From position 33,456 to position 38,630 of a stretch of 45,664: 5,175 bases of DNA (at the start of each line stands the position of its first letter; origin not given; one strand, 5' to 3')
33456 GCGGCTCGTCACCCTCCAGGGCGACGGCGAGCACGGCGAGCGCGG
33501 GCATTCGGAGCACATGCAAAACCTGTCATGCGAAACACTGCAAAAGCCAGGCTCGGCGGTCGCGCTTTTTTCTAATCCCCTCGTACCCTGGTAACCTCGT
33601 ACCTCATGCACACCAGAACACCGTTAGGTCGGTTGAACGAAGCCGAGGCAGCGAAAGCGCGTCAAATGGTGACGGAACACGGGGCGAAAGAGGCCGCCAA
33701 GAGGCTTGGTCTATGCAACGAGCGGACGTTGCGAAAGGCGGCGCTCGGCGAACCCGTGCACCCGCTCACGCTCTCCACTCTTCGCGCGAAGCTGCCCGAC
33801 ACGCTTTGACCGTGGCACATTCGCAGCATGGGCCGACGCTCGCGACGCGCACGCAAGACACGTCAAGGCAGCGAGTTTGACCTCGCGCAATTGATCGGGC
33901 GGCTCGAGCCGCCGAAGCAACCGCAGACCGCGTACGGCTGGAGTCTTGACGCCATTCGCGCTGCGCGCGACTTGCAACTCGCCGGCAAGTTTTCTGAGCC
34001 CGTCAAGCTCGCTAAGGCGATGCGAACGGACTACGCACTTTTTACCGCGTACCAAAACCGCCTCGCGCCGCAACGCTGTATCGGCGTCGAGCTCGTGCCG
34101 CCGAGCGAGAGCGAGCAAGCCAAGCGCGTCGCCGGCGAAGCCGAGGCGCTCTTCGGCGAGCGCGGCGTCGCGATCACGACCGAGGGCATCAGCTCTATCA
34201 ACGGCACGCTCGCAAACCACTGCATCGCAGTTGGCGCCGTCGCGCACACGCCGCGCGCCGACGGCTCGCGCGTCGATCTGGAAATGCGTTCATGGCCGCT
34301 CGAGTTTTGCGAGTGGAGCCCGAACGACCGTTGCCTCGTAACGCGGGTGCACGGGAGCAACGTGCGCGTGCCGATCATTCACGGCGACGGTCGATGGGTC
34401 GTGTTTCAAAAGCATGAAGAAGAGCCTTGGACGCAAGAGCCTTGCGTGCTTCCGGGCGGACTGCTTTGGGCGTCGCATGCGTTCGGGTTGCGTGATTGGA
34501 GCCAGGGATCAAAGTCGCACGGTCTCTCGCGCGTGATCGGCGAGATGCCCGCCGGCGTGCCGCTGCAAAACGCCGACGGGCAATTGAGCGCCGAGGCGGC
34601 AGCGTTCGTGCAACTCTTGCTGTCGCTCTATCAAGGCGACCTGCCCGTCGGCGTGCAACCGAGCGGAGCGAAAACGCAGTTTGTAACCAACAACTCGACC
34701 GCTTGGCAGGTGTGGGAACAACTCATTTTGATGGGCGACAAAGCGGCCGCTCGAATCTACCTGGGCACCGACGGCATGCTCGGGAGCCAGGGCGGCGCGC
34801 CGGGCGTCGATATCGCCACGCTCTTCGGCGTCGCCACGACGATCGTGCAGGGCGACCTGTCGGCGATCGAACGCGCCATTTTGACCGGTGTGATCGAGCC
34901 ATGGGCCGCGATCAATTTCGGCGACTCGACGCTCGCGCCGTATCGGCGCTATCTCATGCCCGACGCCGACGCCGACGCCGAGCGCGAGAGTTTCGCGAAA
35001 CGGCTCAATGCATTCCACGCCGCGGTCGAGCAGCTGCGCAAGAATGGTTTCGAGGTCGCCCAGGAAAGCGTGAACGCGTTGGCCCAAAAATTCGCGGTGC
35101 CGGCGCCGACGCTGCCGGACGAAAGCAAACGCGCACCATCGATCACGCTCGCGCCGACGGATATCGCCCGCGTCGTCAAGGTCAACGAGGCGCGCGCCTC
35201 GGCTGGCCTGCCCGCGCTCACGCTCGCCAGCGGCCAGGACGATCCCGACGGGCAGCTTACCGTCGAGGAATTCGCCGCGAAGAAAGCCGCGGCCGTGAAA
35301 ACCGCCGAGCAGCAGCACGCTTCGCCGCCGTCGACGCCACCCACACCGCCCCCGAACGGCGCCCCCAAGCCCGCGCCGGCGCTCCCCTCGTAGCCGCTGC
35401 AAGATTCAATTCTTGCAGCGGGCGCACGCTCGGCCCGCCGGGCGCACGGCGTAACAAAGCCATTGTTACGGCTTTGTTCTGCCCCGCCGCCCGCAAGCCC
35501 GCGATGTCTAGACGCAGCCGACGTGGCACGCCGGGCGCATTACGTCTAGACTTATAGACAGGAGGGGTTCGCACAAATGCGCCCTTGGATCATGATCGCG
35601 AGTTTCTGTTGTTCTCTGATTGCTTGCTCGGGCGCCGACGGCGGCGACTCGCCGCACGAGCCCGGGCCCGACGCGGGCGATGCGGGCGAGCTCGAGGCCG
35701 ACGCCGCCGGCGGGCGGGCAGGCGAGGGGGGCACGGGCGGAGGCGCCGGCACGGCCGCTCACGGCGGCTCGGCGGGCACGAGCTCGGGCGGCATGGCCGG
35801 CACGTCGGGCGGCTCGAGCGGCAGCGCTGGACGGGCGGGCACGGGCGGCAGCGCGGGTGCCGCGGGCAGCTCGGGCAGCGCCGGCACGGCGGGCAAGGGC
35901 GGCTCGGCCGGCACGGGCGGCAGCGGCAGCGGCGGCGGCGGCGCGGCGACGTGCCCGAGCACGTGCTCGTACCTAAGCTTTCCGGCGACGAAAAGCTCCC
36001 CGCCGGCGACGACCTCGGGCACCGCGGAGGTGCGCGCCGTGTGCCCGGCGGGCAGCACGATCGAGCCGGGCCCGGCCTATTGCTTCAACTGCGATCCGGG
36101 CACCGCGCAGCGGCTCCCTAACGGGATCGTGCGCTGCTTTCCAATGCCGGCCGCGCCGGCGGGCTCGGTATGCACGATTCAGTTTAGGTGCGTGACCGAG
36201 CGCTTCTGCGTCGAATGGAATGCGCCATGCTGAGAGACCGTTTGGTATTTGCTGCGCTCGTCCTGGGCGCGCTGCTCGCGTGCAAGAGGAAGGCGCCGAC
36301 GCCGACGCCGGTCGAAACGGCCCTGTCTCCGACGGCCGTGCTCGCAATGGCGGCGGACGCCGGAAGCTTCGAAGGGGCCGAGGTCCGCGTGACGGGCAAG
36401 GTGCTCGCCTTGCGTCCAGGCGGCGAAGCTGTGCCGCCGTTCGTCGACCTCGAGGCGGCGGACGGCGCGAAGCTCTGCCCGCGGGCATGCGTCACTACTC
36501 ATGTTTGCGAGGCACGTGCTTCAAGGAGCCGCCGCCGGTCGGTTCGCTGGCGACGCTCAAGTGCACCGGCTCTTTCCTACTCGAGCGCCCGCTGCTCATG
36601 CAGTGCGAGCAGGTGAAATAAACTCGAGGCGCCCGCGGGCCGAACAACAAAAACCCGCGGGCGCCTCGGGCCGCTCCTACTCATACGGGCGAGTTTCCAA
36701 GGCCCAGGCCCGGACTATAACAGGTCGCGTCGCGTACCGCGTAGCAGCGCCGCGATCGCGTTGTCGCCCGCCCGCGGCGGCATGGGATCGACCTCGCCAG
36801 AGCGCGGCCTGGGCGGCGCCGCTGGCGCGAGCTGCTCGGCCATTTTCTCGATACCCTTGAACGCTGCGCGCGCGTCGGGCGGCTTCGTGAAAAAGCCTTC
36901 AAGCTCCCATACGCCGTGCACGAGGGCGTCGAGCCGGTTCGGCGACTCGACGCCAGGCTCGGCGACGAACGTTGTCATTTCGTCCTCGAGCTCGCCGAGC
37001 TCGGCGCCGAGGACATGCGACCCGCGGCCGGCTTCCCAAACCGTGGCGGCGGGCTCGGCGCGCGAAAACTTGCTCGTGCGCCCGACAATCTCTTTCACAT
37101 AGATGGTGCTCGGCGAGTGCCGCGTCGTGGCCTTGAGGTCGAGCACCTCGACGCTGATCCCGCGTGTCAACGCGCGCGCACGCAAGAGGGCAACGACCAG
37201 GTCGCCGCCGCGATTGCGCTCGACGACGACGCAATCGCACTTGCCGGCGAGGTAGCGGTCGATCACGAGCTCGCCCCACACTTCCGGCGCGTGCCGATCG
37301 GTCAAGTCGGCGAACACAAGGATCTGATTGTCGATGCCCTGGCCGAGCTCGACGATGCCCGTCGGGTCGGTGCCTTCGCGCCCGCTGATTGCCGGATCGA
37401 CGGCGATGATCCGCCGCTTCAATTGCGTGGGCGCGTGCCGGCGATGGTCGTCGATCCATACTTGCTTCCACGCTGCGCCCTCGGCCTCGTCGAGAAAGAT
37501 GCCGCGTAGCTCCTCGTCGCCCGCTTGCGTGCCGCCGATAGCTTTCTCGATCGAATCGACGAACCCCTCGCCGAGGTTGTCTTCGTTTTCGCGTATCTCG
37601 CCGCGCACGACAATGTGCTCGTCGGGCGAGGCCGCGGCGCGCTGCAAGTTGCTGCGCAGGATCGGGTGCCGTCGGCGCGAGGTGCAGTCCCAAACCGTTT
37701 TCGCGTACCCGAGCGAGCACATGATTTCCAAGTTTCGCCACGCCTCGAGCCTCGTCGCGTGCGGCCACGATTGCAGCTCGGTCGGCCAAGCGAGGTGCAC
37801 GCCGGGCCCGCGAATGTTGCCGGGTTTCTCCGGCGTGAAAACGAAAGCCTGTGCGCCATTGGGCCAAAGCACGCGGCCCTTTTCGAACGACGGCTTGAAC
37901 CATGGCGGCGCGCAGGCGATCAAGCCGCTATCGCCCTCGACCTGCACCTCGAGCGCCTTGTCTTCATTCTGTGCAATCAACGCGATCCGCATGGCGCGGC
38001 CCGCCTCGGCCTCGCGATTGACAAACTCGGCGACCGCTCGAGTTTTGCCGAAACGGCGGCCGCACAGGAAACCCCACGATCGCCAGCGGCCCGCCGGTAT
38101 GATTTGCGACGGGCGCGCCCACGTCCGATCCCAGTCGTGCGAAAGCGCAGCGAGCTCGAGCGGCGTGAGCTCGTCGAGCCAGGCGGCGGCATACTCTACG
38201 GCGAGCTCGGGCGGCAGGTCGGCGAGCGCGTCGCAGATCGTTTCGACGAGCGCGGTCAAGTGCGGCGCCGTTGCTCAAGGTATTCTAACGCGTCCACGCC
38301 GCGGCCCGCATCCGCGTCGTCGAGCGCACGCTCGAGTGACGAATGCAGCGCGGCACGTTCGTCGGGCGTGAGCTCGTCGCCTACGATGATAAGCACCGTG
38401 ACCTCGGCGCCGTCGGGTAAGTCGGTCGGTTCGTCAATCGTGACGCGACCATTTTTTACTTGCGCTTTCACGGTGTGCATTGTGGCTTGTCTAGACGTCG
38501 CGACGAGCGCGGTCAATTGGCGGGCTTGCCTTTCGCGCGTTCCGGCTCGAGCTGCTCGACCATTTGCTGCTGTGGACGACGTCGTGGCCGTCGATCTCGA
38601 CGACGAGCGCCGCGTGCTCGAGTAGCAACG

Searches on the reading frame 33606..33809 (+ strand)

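Call 33: search_protein_families(library=phrogs, proteins=[window:33606-33809:+], max_evalue=0.001)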
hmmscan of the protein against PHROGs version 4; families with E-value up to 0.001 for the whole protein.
window:33606-33809:+ (67 aa): 0 families

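Call 61: search_protein_families(library=pfam, proteins=[window:33606-33809:+], max_evalue=0.05)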
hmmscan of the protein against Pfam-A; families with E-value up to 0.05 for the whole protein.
window:33606-33809:+ (67 aa): 1 family
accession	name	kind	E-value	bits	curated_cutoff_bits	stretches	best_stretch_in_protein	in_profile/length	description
PF06892.16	Phage_CP76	-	0.045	14.1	26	0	17-59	6-50/146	Phage regulatory protein CII (CP76)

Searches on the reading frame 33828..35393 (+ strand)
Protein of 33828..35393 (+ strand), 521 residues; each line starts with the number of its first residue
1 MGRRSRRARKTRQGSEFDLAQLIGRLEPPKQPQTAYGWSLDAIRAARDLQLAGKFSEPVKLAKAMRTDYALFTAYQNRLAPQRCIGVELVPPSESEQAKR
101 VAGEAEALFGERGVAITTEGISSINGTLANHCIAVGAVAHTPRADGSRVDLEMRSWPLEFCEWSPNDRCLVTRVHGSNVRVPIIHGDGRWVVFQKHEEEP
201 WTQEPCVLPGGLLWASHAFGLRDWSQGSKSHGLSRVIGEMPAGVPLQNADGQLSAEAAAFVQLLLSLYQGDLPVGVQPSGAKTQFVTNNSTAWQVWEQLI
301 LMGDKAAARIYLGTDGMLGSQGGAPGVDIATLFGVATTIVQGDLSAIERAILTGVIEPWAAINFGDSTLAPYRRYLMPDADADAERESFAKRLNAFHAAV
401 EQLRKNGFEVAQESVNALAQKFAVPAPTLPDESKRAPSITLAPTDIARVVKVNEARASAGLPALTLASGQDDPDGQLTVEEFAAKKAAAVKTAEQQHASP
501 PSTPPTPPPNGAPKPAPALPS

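Call 33: search_protein_families(library=phrogs, proteins=[window:33828-35393:+], max_evalue=0.001)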
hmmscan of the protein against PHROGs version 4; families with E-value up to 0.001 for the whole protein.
window:33828-35393:+ (521 aa): 1 family
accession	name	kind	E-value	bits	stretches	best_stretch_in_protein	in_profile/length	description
phrog_113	-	head and packaging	6.8e-05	22.2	0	337-470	337-446/1272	portal protein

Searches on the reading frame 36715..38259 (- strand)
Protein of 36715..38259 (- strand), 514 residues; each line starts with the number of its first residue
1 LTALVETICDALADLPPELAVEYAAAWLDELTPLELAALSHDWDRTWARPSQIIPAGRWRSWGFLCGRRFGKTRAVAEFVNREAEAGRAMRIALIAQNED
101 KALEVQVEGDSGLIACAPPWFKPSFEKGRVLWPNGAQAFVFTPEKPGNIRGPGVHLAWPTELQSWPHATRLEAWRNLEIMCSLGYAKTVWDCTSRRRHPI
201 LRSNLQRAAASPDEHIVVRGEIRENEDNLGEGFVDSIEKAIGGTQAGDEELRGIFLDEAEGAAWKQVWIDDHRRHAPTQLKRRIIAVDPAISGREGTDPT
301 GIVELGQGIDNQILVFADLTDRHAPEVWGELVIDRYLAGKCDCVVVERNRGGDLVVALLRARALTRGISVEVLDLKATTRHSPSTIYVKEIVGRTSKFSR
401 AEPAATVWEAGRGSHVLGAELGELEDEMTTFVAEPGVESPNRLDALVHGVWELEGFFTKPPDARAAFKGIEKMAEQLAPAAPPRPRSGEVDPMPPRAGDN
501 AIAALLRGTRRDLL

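Call 33: search_protein_families(library=phrogs, proteins=[window:36715-38259:-], max_evalue=0.001)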
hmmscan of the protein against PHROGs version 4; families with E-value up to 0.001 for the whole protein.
window:36715-38259:- (514 aa): 3 families
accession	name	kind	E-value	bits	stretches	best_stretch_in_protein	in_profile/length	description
phrog_38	-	head and packaging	2.4e-18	67.2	1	259-463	523-713/760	terminase large subunit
phrog_2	-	head and packaging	1.3e-10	41.7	1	62-454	280-591/807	terminase large subunit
phrog_979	-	head and packaging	3.2e-10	40.3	1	215-454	366-600/642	terminase large subunit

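Call 51: find_homologous_proteins(query=window:36715-38259:-, max_evalue=1e-30)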
Query window:36715-38259:- (514 aa): 820 proteins with E <= 1e-30 among 8000 candidates; the best 120 are listed.
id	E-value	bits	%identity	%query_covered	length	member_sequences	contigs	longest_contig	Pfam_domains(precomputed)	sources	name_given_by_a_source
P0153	0.0e+0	1176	100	100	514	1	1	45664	PF03237.22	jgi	jgi:phage terminase large subunit-like protein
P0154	1.3e-284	963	81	100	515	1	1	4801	PF03237.22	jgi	jgi:phage terminase large subunit-like protein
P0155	5.2e-228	776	70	97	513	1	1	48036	PF03237.22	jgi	jgi:phage terminase large subunit-like protein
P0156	2.1e-216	738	71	94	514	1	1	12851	PF03237.22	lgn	-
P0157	1.2e-213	729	67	94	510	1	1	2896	PF03237.22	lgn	-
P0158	1.4e-178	613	59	94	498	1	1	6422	PF17289.9,PF03237.22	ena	-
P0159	4.3e-177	608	55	97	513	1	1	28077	PF03237.22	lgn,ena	-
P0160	7.8e-174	598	59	93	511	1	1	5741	PF17289.9,PF03237.22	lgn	-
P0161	1.3e-171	590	56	98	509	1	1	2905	PF17289.9,PF03237.22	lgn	-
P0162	6.6e-161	555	54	94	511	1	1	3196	PF03237.22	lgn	-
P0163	1.5e-159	550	56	91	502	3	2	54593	PF03237.22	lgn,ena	-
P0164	1.2e-158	547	54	96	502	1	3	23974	PF17289.9,PF03237.22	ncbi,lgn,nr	ncbi:MAG: DNA-packaging protein [Polyangiaceae bacterium]|nr:DNA-packaging protein [Polyangiaceae ba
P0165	1.8e-158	547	54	93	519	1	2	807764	PF03237.22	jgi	jgi:phage terminase large subunit-like protein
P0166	3.3e-158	546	53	94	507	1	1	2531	PF03237.22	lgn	-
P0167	4.5e-158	546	55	95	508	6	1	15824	PF17289.9,PF03237.22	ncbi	-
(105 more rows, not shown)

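Call 52: find_encoding_contigs(protein=P0155, flank=10000, max_places=2)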
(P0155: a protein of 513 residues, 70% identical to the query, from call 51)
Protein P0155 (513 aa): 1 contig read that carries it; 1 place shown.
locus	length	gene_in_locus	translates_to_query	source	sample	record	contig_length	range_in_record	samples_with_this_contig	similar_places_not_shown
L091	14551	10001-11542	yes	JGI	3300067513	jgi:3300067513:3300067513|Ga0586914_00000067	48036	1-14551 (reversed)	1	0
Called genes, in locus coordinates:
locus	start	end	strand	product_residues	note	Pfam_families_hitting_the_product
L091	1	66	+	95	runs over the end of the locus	-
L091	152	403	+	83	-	-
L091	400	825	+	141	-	-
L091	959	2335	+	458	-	-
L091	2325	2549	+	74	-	-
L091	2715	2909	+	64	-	-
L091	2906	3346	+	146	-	-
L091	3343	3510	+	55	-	-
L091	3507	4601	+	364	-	-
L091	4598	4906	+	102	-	-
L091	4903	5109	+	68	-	-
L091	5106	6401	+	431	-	PF03796:DnaB_C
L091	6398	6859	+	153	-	-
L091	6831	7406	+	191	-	-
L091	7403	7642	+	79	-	-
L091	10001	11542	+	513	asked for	PF03237:Terminase_6N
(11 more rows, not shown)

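Call 53: find_encoding_contigs(protein=P0156, flank=10000, max_places=2)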
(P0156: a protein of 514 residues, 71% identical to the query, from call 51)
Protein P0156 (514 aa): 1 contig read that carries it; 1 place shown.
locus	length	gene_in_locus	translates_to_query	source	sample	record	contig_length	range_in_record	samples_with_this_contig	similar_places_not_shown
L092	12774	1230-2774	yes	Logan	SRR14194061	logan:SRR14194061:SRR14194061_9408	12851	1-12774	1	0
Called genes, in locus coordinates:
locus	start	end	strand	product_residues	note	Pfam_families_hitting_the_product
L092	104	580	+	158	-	-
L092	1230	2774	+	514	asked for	PF03237:Terminase_6N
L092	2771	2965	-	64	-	-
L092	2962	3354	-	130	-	-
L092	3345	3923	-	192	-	-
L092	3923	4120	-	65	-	-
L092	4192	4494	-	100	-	-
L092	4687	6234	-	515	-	PF06074:Portal_Mu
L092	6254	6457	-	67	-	-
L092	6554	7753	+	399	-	PF10123:Mu-like_Pro_N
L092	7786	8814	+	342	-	-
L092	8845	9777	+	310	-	PF10124:Mu-like_gpT (faint)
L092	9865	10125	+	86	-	-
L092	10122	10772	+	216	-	-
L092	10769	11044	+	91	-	PF11195:Tad2-like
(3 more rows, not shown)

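Call 54: find_encoding_contigs(protein=P0154, flank=10000, max_places=2)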
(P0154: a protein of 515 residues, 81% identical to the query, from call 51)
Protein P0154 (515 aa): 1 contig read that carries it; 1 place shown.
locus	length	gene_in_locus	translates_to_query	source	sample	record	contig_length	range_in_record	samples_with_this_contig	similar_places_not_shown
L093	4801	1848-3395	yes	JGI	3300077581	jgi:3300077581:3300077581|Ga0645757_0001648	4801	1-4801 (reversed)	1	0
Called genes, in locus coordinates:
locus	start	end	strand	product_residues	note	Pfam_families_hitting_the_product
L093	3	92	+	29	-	?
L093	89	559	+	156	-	-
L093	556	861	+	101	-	-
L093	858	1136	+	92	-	-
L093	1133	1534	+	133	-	-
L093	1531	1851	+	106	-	-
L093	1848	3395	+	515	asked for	PF03237:Terminase_6N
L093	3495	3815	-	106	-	-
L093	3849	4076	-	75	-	-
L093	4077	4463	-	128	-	-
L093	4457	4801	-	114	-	?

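Call 60: search_dna_similar(query=window:36715-38259:-, collection=phages, mode=protein, max_rows=10)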
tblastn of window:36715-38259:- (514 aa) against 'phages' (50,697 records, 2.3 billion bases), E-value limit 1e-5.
Records with a match: 260; places in all: 263; records where one place covers at least 80% of the query: 44.
Best place of each record, by identity: <60% 260.
By first word of the organism name: Gordonia 68; Vibrio 64; Microbacterium 50; Arthrobacter 18; Caulobacter 6; Escherichia 6; Streptomyces 5; Salinibacter 5; Pseudomonas 5; Bacteriophage 4; and 17 more.
By host as written in the record: - 62; Gordonia terrae 3612 61; Microbacterium foliorum NRRL B-24224 31; Microbacterium foliorum NRRL B-24224 SEA 12; Arthrobacter globiformis B-2979 8; Gordonia terrae CAG3 5; Microbacterium paraoxydans NRRL B-14843 5; Escherichia coli K-12 5; and 44 more.
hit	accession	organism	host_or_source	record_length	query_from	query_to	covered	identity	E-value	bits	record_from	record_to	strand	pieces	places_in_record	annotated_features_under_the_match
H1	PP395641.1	Microcystis phage Mae-JY09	Microcystis aeruginosa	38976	36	456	82%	35.7%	3e-54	202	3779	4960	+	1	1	terminase large subunit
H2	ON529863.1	Brevundimonas phage vB_BpoS-Polewnik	Brevundimonas pondensis LVF1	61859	28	453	83%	34.3%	2e-60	221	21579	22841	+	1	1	terminase large subunit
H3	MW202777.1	Caudoviricetes sp.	Manatee Spring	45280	12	464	88%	32.2%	5e-56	208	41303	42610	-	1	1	large terminase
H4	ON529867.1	Brevundimonas phage vB_BpoS-Strzyga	Brevundimonas pondensis LVF1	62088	28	453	83%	34.1%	4e-61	223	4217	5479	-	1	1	terminase large subunit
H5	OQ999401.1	Actinomycetia phage DSL-LC01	Actinomycetia bacterium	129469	31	462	84%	33.5%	3e-53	199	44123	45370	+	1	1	terminase large subunit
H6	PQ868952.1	Curtobacterium phage Sunfish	Curtobacterium flaccumfaciens NRRL ...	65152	55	486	84%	32.9%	2e-31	135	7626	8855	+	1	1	22: terminase large subunit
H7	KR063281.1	Gordonia phage GMA2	Gordonia malaquae A448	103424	7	461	89%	30.8%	1e-51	195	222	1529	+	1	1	putative terminase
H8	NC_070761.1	Gordonia phage GMA2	Gordonia malaquae A448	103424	7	461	89%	30.8%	1e-51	195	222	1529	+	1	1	terminase large subunit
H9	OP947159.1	Desulfofustis phage LS06-2018-MD02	-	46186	11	464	88%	30.9%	4e-54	202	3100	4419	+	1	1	terminase large subunit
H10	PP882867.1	Dinoroseobacter phage vB_DshS_R26L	Dinoroseobacter shibae DFL12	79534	25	460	85%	32.0%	1e-50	192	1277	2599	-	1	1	large packaging protein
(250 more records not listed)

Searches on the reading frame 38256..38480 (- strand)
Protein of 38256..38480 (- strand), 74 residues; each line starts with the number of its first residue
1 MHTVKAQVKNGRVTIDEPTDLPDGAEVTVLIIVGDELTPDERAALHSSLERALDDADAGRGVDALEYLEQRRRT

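Call 33: search_protein_families(library=phrogs, proteins=[window:38256-38480:-], max_evalue=0.001)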
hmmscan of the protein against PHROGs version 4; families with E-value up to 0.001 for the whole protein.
window:38256-38480:- (74 aa): 0 families

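Call 61: search_protein_families(library=pfam, proteins=[window:38256-38480:-], max_evalue=0.05)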
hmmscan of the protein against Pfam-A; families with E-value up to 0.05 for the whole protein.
window:38256-38480:- (74 aa): 1 family
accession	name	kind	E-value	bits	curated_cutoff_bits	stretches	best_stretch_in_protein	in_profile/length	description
PF14258.12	DUF4350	-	0.04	14.6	30.4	1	12-50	25-63/181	Domain of unknown function (DUF4350)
